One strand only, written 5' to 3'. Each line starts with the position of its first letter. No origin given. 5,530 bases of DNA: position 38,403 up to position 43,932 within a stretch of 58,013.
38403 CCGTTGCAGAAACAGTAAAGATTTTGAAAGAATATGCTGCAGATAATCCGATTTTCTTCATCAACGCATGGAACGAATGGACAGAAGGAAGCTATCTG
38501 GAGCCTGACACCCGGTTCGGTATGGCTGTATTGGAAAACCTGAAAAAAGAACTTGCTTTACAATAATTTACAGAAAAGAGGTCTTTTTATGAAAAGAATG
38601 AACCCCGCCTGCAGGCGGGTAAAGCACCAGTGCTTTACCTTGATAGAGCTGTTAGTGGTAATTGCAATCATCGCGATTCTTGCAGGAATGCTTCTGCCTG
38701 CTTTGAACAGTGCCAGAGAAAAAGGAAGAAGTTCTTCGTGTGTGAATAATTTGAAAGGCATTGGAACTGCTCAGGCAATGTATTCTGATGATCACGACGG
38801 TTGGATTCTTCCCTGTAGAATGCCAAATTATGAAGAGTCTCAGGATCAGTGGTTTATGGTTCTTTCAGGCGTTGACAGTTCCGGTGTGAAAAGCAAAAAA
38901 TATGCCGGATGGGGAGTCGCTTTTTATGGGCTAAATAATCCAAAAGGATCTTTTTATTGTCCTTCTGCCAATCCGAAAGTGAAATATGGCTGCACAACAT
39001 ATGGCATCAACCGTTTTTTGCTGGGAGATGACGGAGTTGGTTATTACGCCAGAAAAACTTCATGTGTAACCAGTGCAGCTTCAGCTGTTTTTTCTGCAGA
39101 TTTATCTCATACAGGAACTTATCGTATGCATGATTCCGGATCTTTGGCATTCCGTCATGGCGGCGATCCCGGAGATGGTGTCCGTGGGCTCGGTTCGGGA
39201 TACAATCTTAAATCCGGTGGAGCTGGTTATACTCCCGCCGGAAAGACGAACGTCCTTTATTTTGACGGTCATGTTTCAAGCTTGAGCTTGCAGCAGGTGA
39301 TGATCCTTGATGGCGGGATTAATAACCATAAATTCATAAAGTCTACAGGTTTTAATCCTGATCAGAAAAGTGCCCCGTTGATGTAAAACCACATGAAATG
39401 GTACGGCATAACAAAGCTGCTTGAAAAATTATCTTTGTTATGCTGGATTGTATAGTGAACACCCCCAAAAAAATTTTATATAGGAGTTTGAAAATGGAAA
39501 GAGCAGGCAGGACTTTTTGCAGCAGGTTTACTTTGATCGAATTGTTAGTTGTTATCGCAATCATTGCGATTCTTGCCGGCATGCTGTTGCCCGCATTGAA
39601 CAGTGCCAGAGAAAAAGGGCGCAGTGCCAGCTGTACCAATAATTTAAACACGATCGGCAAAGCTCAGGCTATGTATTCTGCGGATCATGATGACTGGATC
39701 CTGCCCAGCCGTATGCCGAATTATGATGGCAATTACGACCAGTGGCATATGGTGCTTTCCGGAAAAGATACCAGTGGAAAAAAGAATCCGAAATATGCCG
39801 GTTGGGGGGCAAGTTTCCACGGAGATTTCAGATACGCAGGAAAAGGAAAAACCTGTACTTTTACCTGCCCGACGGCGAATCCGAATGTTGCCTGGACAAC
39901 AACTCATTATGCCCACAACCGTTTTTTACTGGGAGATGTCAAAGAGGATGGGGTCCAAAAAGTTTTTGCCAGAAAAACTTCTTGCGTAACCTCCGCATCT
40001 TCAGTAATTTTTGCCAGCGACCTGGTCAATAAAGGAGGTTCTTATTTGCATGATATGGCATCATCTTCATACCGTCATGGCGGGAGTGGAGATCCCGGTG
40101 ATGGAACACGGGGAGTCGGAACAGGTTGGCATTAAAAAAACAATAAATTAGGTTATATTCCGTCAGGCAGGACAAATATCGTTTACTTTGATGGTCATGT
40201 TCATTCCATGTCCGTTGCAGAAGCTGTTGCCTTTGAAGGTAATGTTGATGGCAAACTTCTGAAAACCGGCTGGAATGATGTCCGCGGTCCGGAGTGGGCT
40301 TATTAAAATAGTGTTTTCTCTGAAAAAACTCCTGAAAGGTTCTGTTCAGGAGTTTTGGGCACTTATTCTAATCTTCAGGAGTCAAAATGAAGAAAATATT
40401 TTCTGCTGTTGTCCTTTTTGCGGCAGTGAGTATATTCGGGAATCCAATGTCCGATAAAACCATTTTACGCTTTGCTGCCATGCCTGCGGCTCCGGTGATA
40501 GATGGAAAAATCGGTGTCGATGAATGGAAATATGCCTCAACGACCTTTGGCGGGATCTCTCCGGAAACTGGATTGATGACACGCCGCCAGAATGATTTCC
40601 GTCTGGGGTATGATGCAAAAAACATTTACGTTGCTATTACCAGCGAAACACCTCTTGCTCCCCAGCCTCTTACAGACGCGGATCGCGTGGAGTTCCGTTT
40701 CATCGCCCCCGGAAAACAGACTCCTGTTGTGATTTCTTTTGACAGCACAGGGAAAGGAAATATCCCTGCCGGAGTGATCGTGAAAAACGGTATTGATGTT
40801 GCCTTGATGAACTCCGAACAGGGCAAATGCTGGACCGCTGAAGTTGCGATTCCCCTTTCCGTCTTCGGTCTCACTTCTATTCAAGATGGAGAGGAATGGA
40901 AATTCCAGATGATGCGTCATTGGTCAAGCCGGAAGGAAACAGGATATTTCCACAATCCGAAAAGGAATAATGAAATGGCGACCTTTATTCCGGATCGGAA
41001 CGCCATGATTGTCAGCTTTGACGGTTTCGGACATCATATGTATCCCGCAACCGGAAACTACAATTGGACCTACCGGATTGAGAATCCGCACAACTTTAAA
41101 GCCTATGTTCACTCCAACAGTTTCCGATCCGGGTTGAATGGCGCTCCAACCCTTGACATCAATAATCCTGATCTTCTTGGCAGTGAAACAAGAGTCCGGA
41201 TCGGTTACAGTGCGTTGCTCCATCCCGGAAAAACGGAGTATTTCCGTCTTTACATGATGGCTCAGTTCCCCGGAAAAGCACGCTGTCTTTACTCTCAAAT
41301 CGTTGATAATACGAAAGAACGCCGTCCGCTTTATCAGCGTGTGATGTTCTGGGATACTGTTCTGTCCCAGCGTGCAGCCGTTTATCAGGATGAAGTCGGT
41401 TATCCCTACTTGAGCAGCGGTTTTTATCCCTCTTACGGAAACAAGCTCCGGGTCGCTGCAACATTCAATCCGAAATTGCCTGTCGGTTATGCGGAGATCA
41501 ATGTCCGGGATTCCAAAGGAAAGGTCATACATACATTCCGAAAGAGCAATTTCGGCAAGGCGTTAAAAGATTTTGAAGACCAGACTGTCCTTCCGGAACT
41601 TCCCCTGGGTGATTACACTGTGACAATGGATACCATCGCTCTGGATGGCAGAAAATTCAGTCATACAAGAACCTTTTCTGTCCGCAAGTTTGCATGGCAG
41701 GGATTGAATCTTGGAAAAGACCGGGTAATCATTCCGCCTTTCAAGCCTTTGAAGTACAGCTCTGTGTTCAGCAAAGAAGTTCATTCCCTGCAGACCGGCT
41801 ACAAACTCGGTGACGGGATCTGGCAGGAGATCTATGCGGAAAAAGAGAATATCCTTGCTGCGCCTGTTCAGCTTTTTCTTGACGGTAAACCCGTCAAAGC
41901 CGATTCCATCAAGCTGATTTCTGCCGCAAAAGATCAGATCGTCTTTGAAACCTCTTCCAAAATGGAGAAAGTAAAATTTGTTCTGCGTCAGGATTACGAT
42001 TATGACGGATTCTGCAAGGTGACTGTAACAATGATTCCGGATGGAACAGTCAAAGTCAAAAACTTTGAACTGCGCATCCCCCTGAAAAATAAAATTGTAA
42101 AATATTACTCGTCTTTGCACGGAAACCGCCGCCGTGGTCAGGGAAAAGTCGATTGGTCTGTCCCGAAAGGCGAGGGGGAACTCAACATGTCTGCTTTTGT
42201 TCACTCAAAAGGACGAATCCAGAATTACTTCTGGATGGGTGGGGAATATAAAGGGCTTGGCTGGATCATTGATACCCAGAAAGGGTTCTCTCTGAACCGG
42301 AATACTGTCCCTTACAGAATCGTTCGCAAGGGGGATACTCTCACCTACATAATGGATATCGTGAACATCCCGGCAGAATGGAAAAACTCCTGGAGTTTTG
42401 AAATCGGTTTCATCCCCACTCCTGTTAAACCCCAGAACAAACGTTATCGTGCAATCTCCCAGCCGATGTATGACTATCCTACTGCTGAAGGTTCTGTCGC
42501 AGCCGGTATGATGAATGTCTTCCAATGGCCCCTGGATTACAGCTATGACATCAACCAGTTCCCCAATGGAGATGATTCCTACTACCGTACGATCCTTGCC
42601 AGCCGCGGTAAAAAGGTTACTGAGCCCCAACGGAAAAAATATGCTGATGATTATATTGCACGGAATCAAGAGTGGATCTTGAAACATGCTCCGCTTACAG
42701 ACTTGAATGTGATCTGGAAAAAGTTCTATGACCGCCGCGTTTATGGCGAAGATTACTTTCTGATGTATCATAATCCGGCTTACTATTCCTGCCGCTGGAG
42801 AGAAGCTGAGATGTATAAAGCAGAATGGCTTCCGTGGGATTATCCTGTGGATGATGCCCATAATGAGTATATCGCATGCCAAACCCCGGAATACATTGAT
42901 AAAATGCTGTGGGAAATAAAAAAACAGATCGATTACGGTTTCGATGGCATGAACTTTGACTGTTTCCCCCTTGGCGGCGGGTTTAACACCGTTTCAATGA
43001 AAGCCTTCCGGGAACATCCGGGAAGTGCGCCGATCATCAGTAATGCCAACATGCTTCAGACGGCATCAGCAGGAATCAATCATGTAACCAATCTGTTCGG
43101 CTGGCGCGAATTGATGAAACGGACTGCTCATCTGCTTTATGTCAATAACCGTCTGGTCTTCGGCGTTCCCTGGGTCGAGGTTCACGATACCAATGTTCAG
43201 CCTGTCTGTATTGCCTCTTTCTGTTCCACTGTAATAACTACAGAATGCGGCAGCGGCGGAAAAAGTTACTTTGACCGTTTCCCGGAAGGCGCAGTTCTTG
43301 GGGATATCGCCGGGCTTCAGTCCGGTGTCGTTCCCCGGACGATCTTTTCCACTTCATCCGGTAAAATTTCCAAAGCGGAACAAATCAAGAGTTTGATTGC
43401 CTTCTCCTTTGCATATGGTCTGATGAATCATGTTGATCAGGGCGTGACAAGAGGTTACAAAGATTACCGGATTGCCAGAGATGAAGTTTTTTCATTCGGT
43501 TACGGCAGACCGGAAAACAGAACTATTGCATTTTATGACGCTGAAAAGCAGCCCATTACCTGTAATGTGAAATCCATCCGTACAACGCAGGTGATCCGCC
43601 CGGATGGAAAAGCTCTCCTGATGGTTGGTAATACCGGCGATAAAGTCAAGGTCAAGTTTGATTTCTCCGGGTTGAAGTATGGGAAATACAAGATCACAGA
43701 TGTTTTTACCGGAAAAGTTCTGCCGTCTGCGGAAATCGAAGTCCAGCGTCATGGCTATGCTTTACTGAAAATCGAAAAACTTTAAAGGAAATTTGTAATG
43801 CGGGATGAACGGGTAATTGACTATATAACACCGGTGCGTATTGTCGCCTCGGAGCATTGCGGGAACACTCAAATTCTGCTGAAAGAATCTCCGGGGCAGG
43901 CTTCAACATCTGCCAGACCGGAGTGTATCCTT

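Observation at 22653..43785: Five tandem paralogs of a ~1130-aa secreted protein with no characterised family I can name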

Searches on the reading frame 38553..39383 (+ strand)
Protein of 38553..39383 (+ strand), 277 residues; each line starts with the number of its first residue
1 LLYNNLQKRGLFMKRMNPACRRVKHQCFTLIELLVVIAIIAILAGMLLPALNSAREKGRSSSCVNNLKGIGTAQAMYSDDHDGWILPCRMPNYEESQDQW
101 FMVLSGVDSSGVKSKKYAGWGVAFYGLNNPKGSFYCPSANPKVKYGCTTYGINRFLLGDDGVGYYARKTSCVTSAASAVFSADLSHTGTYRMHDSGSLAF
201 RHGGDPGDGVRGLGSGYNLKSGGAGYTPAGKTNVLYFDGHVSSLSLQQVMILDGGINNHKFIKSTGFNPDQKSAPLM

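Call 9: search_protein_families(library=pfam, proteins=[window:38553-39383:+], max_evalue=0.001)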
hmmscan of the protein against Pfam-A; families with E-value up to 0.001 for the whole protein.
window:38553-39383:+ (277 aa): 2 families
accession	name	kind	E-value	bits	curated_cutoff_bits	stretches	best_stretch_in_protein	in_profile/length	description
PF07963.17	N_methyl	-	1.9e-07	30.8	21.2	1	28-48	7-27/27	Prokaryotic N-terminal methylation motif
PF07596.16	SBP_bac_10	-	4.8e-05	24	23.3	1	53-82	2-31/268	Protein of unknown function (DUF1559)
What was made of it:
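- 38553..39386 (+): pp1, a pilin-like protein with a prepilin N-methylation motif plus DUF1559. Pfam N_methyl and SBP_bac_10/DUF1559 (call 9).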

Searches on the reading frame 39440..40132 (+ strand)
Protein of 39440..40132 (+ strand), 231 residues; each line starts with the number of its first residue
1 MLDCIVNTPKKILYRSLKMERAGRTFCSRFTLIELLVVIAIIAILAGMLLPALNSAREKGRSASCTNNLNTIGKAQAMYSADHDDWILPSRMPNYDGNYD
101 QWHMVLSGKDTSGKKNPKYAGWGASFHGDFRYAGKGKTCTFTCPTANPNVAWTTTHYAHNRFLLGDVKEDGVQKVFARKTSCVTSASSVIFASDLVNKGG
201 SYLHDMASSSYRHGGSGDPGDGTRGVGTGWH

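Call 9: search_protein_families(library=pfam, proteins=[window:39440-40132:+], max_evalue=0.001)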
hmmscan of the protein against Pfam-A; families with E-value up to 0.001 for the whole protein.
window:39440-40132:+ (231 aa): 2 families
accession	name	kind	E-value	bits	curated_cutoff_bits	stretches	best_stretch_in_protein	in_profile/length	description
PF07596.16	SBP_bac_10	-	1.9e-05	25.3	23.3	1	55-85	2-32/268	Protein of unknown function (DUF1559)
PF07963.17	N_methyl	-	0.00017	21.5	21.2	1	30-50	7-27/27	Prokaryotic N-terminal methylation motif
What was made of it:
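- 39440..40312 (+): pp2, a second pilin-like DUF1559 gene. It is interrupted by an in-frame TAA at 40133-40135. Pfam hits in call 9.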

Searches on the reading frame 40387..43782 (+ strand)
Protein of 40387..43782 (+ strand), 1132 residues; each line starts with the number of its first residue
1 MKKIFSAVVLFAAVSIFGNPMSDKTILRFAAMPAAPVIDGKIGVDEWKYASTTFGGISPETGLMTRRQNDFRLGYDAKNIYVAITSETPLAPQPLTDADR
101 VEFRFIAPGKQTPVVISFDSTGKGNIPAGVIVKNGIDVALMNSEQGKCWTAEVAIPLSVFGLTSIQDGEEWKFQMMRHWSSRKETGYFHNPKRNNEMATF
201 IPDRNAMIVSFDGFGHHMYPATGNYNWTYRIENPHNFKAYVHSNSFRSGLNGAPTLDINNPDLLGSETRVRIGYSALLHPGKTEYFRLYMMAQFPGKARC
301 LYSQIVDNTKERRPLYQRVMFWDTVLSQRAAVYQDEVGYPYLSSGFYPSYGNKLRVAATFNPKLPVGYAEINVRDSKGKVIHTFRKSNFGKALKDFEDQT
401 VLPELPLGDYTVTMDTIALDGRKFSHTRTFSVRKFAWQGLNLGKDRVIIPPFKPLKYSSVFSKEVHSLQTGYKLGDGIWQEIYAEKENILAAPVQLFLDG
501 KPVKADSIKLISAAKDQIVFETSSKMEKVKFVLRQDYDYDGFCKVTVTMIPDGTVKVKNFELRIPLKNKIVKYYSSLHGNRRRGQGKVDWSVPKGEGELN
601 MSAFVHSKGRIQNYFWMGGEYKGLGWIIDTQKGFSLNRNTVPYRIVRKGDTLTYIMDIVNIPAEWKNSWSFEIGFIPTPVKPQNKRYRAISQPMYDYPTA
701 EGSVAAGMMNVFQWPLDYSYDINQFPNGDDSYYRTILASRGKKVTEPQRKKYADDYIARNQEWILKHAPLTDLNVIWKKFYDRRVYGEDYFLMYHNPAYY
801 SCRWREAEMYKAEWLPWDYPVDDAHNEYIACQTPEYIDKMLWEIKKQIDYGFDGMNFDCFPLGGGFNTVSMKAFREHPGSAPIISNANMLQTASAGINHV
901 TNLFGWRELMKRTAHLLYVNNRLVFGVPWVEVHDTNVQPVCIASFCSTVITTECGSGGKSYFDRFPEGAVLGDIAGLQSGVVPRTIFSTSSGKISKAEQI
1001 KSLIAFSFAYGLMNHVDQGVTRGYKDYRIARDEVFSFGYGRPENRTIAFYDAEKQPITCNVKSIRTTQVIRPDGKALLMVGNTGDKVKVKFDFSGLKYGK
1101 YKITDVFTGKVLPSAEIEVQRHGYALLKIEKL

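Call 4: search_protein_families(library=pfam, proteins=[window:40387-43782:+], max_evalue=1)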
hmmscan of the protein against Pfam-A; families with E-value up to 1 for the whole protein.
window:40387-43782:+ (1132 aa): 3 families
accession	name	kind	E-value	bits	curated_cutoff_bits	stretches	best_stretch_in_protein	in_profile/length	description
PF19543.5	GH123_N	-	1.4e-08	33.5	22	1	435-627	324-516/969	Glycoside hydrolase 123, N-terminal domain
PF04234.18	CopC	-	0.00081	20.8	23.3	1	355-432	21-92/92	CopC domain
PF06594.17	HCBP_related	-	0.23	11.9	21.4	0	1078-1103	4-27/42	Haemolysin-type calcium binding protein related domain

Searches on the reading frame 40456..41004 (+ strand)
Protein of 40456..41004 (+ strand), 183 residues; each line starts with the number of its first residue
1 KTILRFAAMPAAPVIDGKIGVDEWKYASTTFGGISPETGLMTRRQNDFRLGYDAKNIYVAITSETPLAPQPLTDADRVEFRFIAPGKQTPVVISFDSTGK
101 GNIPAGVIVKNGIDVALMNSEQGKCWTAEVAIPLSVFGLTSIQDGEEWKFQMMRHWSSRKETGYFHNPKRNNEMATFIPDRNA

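Call 70: search_protein_families(library=pfam, proteins=[window:40456-41004:+], max_evalue=10)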
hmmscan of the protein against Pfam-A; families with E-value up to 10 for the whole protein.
window:40456-41004:+ (183 aa): 1 family
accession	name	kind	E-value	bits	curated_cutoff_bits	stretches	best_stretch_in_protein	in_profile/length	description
PF24294.1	Chromo_PTM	-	0.029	14.8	27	1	102-135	30-62/75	Membrane-bound transcription factor PTM, chromo domain-like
